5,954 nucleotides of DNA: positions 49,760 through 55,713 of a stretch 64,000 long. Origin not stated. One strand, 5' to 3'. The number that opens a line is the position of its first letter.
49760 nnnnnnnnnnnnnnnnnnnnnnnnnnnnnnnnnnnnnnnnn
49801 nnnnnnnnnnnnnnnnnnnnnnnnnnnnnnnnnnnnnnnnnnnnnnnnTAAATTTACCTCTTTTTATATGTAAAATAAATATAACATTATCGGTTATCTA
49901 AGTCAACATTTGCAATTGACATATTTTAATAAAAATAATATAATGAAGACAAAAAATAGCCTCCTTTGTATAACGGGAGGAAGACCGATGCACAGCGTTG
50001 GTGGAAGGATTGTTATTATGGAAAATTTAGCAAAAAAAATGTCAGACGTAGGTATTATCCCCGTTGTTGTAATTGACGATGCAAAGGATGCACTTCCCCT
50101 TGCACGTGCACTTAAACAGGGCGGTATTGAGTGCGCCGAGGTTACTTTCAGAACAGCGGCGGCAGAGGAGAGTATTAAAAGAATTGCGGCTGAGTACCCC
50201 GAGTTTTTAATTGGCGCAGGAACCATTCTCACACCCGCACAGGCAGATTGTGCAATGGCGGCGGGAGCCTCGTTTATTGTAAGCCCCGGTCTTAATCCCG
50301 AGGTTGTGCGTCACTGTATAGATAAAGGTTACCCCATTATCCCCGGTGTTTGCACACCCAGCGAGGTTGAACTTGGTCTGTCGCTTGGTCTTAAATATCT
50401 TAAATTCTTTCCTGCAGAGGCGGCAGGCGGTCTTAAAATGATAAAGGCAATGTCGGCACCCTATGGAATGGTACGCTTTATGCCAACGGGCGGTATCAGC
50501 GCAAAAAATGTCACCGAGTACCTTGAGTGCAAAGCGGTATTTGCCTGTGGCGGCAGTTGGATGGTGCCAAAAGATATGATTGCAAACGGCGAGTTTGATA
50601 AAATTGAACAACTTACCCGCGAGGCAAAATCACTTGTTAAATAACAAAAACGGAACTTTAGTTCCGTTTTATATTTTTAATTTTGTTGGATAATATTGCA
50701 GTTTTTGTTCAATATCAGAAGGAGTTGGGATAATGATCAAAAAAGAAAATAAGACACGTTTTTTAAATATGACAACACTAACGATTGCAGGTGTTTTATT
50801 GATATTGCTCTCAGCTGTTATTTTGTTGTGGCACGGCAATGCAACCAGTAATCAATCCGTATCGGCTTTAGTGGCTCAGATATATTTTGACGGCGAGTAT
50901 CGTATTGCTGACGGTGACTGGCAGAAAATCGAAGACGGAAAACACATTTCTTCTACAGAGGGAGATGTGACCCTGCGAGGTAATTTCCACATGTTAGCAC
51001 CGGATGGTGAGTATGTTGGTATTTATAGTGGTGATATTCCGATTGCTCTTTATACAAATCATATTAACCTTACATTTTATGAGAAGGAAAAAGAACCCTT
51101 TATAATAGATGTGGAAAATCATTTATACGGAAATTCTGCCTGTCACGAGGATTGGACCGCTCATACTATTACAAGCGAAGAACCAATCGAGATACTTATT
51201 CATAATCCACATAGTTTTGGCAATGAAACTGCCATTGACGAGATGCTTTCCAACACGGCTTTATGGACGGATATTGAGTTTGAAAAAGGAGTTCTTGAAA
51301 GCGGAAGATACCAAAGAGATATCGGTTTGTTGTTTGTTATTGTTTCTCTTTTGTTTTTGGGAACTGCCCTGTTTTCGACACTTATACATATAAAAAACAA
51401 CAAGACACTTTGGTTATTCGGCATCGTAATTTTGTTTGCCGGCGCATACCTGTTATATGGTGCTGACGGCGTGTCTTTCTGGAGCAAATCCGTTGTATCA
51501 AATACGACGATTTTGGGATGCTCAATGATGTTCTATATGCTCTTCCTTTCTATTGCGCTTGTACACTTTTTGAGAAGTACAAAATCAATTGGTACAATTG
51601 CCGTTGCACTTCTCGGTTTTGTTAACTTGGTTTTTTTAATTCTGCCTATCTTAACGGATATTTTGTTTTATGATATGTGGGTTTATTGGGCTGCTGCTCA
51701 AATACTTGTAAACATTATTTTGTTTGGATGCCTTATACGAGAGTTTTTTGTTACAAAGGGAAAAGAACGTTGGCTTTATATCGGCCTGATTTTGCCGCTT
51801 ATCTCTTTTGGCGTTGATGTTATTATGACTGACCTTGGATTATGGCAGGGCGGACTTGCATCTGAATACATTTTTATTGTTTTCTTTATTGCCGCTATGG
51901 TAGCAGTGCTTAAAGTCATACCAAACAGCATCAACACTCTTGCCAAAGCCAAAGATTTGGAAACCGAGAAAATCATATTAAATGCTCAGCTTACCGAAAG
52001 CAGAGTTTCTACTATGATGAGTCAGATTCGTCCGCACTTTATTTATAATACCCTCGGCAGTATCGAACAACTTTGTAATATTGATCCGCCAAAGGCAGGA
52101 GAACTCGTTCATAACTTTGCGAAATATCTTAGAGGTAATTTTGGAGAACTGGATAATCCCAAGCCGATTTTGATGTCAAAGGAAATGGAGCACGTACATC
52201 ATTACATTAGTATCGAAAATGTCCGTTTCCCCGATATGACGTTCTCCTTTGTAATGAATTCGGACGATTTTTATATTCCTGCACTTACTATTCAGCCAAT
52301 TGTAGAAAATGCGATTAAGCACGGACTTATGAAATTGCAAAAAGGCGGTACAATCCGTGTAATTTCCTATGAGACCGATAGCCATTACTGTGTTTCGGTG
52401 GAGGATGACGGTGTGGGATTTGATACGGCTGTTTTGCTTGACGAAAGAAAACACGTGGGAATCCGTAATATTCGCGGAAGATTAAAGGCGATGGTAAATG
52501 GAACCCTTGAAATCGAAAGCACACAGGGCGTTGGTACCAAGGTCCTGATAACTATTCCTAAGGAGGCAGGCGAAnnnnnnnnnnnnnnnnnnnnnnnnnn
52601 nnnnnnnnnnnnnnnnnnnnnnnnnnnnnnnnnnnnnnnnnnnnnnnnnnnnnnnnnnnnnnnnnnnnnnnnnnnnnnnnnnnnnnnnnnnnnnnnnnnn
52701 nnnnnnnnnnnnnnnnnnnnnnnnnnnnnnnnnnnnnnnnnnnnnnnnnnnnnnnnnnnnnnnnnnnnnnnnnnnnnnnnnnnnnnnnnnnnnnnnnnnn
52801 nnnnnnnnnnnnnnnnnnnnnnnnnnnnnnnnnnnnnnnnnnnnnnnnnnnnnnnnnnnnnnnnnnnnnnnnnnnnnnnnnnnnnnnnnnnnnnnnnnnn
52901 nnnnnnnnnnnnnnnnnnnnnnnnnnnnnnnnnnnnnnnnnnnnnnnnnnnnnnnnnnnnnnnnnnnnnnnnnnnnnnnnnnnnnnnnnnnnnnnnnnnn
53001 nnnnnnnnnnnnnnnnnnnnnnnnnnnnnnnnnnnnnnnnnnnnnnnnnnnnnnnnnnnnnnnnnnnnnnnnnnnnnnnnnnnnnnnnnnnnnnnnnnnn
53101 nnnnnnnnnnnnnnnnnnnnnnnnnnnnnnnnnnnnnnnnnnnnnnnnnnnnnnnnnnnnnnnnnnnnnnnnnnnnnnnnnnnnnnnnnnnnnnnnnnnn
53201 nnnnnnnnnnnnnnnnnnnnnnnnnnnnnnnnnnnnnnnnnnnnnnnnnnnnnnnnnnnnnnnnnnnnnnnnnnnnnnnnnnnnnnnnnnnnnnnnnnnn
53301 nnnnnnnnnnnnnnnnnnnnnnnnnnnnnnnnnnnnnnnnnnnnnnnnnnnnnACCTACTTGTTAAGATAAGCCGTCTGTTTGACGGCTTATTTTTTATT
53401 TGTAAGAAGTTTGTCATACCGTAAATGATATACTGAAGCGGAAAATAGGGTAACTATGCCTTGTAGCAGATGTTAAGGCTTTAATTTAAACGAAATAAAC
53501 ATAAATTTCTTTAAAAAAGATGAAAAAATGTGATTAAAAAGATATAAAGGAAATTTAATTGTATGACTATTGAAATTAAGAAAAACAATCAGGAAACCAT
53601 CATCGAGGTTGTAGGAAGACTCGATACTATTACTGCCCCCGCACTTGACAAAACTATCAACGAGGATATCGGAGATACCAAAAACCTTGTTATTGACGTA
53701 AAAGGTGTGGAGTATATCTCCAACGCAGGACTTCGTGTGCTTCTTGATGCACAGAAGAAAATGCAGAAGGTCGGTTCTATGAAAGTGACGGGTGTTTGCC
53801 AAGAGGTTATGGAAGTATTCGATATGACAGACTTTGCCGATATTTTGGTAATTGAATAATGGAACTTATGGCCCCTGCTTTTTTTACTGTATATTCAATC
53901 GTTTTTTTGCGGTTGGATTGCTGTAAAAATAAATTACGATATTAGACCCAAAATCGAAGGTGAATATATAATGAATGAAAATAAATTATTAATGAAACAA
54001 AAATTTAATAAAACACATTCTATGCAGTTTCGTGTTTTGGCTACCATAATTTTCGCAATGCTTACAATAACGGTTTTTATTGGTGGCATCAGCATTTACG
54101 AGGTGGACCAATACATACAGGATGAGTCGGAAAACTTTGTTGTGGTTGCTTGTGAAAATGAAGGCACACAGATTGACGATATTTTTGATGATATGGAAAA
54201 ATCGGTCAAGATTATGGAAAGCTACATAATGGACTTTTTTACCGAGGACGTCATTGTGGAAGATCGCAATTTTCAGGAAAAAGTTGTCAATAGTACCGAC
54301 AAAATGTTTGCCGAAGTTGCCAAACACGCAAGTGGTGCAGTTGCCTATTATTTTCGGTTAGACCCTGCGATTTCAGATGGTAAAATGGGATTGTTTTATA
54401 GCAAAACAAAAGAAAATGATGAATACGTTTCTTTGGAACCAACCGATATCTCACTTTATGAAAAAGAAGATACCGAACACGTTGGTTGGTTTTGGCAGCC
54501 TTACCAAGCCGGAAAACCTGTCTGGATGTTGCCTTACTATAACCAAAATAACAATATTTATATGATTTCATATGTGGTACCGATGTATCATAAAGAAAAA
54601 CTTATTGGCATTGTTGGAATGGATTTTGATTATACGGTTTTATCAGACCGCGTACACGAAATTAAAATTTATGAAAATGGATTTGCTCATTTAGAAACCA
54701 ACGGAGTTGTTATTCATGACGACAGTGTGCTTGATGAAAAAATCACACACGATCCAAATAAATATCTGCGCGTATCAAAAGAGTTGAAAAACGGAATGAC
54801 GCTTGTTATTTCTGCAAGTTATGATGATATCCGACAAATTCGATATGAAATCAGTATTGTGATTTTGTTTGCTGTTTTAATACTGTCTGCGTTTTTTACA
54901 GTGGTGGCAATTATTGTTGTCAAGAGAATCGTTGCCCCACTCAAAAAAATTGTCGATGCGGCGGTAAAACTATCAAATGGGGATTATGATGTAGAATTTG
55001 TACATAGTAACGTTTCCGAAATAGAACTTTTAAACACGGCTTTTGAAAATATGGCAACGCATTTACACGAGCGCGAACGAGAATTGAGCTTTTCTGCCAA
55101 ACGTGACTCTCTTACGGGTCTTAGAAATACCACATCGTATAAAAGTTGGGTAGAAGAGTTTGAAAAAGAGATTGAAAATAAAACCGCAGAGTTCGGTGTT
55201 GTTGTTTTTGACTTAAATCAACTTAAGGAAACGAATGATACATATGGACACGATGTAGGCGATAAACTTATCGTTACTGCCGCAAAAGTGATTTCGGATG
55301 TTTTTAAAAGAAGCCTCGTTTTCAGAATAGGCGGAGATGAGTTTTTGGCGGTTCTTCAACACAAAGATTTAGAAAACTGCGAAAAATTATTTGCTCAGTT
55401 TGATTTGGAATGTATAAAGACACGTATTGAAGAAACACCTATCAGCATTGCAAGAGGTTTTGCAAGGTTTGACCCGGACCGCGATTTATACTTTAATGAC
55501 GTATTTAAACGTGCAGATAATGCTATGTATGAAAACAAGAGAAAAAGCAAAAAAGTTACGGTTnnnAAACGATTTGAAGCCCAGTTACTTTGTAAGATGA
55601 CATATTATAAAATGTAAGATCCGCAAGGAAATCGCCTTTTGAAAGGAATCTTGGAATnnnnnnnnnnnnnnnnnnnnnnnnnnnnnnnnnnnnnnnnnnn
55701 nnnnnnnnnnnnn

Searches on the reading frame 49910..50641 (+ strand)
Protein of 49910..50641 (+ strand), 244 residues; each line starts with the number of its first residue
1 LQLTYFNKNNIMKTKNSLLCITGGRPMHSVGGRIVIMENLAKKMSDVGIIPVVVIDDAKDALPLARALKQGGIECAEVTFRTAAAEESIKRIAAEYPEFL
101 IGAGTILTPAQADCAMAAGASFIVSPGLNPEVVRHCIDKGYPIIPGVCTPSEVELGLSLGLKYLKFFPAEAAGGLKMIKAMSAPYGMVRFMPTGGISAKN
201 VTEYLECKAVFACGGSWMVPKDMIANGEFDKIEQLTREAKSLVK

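Call 64: search_protein_families(library=pfam, proteins=[window:49910-50641:+], max_evalue=0.00001)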
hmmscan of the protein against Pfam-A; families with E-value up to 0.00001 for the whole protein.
window:49910-50641:+ (244 aa): 1 family
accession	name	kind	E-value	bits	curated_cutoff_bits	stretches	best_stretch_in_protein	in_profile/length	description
PF01081.25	Aldolase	-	2.3e-73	246.2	27.8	1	42-235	3-196/196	KDPG and KHG aldolase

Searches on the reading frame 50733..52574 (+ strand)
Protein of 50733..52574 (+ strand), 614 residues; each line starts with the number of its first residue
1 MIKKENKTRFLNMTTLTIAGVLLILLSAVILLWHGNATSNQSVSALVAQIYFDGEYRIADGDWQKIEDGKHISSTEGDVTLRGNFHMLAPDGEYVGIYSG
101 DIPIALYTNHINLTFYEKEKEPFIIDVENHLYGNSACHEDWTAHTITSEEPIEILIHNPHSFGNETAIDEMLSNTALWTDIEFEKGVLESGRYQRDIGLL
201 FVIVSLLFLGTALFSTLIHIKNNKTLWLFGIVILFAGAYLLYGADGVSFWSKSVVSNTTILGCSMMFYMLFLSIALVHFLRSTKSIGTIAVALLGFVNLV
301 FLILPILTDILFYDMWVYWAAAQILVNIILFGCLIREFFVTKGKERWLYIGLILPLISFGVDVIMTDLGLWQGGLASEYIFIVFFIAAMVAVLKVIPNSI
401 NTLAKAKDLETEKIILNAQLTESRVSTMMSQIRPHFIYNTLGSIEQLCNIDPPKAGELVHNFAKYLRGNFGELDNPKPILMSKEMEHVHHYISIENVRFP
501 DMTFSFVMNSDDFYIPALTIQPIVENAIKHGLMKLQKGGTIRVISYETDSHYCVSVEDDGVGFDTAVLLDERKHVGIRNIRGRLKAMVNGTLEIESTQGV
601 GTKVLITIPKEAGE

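Call 64: search_protein_families(library=pfam, proteins=[window:50733-52574:+], max_evalue=0.00001)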
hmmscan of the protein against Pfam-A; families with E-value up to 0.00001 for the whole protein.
window:50733-52574:+ (614 aa): 2 families
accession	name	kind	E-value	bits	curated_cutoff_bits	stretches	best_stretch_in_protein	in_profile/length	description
PF06580.19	His_kinase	-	8.5e-19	68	25.2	1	425-501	3-79/81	Histidine kinase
PF02518.31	HATPase_c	-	3.2e-09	37.7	26.4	1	520-611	10-110/111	Histidine kinase-, DNA gyrase B-, and HSP90-like ATPase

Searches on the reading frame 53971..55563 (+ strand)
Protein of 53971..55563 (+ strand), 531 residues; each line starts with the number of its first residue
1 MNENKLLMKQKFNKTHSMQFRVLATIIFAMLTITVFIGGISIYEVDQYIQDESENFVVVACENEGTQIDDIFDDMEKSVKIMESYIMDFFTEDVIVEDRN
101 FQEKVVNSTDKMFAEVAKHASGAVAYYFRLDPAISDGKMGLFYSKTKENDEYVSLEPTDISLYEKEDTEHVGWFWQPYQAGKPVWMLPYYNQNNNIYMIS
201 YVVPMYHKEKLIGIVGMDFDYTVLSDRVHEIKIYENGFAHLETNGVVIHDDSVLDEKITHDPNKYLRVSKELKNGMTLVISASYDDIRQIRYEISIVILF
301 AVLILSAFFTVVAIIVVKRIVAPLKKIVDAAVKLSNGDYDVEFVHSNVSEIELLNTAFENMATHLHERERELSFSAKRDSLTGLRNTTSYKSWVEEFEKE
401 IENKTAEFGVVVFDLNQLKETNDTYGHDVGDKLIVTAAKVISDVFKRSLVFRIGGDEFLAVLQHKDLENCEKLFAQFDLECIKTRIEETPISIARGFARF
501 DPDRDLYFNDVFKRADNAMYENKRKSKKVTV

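Call 64: search_protein_families(library=pfam, proteins=[window:53971-55563:+], max_evalue=0.00001)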
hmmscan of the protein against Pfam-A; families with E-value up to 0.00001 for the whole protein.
window:53971-55563:+ (531 aa): 4 families
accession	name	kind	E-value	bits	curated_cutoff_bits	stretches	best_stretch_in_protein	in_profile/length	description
PF00990.26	GGDEF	-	9.5e-27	94.2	23.8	1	376-527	1-159/161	Diguanylate cyclase, GGDEF domain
PF22673.2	MCP-like_PDC_1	-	4.6e-13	50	27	1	121-224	13-111/113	Methyl-accepting chemotaxis protein-like, first PDC sensor domain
PF00672.30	HAMP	-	6e-10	39.7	25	1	316-367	2-53/53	HAMP domain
PF02743.24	dCache_1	-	3.9e-08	33.6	45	1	128-248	62-180/240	Cache domain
